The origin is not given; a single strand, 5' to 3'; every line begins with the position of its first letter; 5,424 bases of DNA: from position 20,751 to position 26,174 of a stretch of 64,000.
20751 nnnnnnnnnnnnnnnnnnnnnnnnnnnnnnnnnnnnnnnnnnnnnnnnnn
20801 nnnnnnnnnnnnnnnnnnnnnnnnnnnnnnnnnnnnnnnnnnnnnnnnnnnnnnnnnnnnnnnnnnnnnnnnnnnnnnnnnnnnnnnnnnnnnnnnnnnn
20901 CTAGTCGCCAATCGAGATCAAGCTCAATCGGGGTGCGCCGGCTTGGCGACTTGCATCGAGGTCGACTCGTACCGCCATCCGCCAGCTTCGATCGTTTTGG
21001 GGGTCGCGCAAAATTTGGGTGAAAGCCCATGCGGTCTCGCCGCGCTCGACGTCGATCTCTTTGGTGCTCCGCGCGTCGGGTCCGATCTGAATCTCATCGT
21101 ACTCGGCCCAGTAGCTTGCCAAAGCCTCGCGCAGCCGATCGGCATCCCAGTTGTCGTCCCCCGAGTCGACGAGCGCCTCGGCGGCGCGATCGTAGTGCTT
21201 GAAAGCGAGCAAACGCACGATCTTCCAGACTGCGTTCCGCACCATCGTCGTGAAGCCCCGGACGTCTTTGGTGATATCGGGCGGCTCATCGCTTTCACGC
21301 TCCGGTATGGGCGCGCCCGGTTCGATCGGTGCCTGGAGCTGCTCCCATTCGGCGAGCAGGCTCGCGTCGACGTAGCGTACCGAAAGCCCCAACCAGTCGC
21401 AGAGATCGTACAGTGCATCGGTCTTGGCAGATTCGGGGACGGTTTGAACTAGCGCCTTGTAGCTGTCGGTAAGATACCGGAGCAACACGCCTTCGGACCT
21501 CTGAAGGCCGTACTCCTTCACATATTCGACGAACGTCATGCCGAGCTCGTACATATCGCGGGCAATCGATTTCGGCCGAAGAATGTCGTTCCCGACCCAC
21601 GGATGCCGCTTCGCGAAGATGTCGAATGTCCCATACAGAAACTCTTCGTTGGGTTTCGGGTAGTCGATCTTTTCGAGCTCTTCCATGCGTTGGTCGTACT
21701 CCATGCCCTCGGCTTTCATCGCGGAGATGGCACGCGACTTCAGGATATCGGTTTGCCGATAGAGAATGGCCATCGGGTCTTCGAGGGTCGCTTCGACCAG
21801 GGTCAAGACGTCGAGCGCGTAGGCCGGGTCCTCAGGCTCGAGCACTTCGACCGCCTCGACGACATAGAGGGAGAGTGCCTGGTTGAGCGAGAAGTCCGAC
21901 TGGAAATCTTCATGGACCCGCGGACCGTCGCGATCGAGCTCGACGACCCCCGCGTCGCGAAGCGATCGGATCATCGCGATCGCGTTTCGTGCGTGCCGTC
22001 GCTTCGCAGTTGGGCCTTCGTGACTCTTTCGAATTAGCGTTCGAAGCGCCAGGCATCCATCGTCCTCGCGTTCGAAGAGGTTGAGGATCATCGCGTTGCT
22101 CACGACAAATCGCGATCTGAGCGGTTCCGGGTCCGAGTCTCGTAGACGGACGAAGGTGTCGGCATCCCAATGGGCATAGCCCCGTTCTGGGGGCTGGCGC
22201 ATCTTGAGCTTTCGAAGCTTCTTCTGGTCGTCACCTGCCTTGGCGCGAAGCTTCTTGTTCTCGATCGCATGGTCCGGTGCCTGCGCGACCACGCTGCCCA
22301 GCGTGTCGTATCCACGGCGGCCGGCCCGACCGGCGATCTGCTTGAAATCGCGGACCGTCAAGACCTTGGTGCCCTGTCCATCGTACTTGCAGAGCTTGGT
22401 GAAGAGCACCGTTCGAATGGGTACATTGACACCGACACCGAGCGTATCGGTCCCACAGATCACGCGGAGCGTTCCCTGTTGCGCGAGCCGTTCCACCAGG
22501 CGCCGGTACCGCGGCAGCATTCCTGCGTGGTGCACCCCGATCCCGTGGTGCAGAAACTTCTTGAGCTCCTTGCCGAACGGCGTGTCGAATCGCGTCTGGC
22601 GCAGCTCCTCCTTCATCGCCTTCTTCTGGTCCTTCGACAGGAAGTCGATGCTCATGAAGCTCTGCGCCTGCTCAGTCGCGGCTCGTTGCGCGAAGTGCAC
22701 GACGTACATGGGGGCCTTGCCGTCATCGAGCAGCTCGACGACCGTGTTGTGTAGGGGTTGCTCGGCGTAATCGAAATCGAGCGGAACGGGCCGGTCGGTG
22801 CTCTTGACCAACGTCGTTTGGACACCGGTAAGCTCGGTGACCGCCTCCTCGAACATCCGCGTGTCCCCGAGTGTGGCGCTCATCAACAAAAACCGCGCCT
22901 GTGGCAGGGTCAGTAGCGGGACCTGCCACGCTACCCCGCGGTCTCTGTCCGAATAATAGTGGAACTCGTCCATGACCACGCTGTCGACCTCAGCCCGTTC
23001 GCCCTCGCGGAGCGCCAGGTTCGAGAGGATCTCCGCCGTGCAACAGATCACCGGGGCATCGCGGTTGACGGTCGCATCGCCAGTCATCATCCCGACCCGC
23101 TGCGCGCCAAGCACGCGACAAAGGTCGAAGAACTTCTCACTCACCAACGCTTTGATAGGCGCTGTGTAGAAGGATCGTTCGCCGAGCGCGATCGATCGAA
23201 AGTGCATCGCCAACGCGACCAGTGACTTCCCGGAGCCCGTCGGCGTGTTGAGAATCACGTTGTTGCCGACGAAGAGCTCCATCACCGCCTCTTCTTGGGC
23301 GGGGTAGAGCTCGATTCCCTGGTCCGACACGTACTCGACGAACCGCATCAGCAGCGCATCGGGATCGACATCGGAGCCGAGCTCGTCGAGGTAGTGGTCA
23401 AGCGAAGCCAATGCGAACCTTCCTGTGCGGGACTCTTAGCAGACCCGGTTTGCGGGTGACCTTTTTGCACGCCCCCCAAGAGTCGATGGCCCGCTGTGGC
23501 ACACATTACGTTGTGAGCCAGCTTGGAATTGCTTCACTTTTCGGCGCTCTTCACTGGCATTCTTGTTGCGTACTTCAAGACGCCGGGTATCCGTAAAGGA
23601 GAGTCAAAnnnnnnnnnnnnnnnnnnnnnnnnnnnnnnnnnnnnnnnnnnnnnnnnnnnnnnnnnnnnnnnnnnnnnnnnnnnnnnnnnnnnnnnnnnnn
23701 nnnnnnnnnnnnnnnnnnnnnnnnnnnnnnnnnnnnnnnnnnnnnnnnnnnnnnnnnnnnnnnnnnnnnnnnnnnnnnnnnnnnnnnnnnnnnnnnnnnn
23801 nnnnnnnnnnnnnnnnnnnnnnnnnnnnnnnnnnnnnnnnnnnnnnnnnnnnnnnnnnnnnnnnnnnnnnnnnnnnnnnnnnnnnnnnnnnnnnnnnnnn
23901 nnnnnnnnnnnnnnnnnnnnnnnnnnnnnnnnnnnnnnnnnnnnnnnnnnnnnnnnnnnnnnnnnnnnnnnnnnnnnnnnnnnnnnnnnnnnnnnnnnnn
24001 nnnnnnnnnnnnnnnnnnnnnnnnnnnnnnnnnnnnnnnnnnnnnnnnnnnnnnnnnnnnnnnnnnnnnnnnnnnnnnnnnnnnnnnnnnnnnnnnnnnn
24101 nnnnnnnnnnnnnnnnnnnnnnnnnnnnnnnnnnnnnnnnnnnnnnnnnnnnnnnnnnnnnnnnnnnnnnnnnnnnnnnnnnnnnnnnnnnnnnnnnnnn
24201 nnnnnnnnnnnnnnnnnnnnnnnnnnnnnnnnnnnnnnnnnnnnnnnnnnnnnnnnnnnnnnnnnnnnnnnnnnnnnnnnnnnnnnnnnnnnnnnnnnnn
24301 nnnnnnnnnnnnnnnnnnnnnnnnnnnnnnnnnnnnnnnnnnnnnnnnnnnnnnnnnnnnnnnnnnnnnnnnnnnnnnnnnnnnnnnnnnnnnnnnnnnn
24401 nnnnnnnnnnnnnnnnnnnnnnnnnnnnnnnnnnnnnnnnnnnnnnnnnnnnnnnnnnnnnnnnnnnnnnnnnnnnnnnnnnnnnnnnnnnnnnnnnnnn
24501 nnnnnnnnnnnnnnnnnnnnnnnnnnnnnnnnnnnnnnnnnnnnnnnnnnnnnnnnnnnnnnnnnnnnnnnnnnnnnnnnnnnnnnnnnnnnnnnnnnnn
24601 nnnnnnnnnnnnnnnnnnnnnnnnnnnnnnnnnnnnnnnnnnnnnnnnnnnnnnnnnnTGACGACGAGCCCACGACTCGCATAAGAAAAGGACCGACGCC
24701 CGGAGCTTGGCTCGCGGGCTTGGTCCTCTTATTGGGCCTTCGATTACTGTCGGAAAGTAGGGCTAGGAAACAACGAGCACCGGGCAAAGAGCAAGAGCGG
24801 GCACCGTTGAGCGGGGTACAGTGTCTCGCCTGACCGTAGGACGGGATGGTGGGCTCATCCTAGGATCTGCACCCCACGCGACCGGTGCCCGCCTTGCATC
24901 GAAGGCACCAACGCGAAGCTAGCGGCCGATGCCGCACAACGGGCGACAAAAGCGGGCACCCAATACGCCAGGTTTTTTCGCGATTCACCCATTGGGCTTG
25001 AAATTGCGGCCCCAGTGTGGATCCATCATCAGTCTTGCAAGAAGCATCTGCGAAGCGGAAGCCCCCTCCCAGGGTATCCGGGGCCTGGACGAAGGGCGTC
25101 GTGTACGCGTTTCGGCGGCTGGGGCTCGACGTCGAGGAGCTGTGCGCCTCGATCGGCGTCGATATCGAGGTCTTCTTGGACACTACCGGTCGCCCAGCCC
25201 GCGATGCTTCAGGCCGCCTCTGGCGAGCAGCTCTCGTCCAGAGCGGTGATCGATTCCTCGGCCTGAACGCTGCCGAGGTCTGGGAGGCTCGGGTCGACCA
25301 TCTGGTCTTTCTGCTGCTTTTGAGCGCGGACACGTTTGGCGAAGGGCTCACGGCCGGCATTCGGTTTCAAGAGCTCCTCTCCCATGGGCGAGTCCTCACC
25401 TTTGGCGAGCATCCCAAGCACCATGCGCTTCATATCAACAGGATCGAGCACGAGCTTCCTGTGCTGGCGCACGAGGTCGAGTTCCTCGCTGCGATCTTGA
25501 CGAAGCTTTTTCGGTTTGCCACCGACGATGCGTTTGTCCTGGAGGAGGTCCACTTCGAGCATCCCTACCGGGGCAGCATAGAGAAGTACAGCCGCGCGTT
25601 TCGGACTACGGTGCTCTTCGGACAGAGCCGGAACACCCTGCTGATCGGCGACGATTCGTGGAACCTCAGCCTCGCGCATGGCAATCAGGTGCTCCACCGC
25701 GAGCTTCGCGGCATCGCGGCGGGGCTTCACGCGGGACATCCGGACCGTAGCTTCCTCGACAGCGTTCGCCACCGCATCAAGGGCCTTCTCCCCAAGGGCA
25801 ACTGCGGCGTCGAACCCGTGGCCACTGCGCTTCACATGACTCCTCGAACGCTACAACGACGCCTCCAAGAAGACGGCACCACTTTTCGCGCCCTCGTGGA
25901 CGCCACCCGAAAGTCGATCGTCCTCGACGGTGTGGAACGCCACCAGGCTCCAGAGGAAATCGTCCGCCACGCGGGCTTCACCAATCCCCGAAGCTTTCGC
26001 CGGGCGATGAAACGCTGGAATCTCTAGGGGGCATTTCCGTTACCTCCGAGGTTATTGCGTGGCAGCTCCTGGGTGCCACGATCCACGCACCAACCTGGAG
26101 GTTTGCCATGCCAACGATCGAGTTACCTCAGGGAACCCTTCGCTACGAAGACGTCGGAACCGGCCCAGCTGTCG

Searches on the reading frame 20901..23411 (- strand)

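Call 15: search_protein_families(library=pfam, proteins=[window:20901-23411:-], max_evalue=0.01)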
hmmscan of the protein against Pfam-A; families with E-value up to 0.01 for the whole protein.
window:20901-23411:- (836 aa): 5 families
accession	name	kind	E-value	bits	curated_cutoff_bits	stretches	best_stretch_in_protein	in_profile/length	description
PF12029.13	DUF3516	-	2.8e-167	557.9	25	1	378-833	1-463/464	Domain of unknown function (DUF3516)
PF00270.35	DEAD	-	3.5e-18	66.3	26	1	37-182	2-161/167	DEAD/DEAH box helicase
PF22527.2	DEXQc_Suv3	-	8.3e-09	35.6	27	1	56-171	20-123/154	DEXQ-box helicase domain of Suv3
PF00271.37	Helicase_C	-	4.2e-07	30.6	23.5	1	282-367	33-110/110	Helicase conserved C-terminal domain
PF04851.21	ResIII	-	6.8e-07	29.8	22.5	1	33-181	2-162/164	Type III restriction enzyme, res subunit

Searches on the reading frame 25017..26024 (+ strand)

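Call 15: search_protein_families(library=pfam, proteins=[window:25017-26024:+], max_evalue=0.01)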
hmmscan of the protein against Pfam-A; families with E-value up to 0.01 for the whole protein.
window:25017-26024:+ (336 aa): 2 families
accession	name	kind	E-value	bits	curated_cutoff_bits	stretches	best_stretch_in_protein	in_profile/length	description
PF12625.12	Arabinose_bd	-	1.3e-28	100.8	27.6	1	36-217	1-183/185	Arabinose-binding domain of AraC transcription regulator, N-term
PF12833.13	HTH_18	-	7.2e-09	36.3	33.6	1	269-334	2-69/80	Helix-turn-helix domain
